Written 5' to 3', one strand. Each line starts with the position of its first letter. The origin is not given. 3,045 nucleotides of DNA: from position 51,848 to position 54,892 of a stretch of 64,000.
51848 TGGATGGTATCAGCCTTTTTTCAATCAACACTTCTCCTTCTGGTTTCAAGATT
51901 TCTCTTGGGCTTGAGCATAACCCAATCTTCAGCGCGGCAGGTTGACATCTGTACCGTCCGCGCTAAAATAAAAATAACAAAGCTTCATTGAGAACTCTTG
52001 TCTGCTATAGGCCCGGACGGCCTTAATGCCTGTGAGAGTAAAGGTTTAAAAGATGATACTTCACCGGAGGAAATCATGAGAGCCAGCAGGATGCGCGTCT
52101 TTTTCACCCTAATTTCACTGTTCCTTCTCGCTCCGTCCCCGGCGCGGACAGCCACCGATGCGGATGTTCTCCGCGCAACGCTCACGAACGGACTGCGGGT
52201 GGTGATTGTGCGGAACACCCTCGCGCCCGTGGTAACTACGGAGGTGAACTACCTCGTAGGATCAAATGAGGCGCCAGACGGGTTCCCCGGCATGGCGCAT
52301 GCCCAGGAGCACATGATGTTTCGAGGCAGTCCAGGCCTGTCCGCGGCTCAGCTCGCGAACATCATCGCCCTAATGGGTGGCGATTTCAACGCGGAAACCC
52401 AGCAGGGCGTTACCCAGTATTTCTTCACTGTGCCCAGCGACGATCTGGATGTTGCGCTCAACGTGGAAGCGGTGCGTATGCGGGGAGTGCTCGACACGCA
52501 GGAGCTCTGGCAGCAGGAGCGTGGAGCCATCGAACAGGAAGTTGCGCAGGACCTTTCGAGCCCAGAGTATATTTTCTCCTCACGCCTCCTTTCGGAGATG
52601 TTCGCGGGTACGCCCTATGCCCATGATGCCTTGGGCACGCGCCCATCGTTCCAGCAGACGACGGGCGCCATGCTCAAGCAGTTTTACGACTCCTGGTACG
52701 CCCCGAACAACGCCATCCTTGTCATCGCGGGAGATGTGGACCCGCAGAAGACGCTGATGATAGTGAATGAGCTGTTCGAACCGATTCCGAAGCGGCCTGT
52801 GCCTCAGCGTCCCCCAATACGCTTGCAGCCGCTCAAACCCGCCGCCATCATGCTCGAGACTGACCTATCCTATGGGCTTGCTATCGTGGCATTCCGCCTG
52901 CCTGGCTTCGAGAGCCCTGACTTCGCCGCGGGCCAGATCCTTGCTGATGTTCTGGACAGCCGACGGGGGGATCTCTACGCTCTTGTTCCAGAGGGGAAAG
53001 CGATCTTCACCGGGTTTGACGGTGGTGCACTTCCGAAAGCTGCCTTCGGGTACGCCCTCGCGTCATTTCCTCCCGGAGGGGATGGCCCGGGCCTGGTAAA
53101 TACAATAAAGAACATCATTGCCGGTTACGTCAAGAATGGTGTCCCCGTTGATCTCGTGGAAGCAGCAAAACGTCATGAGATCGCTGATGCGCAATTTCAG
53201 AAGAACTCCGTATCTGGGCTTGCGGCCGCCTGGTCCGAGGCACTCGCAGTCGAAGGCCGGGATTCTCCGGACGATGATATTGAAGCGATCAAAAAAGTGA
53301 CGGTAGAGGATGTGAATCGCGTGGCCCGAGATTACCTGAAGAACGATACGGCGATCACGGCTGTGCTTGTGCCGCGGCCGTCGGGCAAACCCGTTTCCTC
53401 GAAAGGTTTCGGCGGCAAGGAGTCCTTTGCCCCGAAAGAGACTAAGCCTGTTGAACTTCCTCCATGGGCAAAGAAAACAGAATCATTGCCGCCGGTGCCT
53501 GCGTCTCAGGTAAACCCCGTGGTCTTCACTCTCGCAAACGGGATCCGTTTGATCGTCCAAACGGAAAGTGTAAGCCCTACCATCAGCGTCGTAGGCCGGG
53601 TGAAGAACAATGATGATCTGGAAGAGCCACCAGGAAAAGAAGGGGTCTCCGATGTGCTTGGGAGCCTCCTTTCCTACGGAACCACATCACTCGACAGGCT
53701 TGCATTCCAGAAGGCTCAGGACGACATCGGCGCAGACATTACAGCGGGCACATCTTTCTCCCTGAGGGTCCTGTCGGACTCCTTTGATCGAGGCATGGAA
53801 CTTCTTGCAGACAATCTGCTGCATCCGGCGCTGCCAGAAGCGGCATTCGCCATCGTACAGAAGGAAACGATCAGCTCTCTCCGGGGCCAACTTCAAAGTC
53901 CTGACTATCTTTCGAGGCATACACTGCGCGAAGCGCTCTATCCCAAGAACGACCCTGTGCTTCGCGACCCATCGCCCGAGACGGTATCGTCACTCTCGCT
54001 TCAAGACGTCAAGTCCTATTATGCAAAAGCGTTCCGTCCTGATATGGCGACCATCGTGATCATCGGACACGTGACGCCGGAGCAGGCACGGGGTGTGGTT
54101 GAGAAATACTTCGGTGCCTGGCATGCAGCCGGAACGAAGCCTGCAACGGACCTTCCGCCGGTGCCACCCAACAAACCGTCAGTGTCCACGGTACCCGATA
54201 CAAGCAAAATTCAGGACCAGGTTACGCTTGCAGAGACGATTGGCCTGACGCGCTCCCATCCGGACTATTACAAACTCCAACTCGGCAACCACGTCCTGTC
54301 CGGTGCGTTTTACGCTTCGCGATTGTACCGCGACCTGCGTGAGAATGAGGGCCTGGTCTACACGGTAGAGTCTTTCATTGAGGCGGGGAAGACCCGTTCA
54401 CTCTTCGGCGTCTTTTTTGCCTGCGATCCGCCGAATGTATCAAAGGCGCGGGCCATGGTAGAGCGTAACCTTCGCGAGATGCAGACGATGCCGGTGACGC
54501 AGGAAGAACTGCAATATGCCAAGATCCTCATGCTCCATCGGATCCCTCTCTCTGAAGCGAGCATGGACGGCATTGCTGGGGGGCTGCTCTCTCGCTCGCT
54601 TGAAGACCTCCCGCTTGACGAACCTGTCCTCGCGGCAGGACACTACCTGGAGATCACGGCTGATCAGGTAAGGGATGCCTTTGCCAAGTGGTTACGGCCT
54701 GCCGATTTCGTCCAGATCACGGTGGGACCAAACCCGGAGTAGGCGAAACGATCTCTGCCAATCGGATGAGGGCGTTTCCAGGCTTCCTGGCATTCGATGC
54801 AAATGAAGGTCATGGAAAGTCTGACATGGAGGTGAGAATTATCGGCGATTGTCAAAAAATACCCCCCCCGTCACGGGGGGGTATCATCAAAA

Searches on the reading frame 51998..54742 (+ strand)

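Call 7: search_protein_families(library=pfam, proteins=[window:51998-54742:+], max_evalue=0.01)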
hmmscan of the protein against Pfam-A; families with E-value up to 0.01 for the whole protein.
window:51998-54742:+ (914 aa): 2 families
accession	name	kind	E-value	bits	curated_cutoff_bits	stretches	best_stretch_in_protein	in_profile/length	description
PF05193.26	Peptidase_M16_C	-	8e-53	179.4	23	2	665-843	1-179/181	Peptidase M16 inactive domain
PF00675.25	Peptidase_M16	-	4e-22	79.2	22.3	1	67-214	1-148/149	Insulinase (Peptidase family M16)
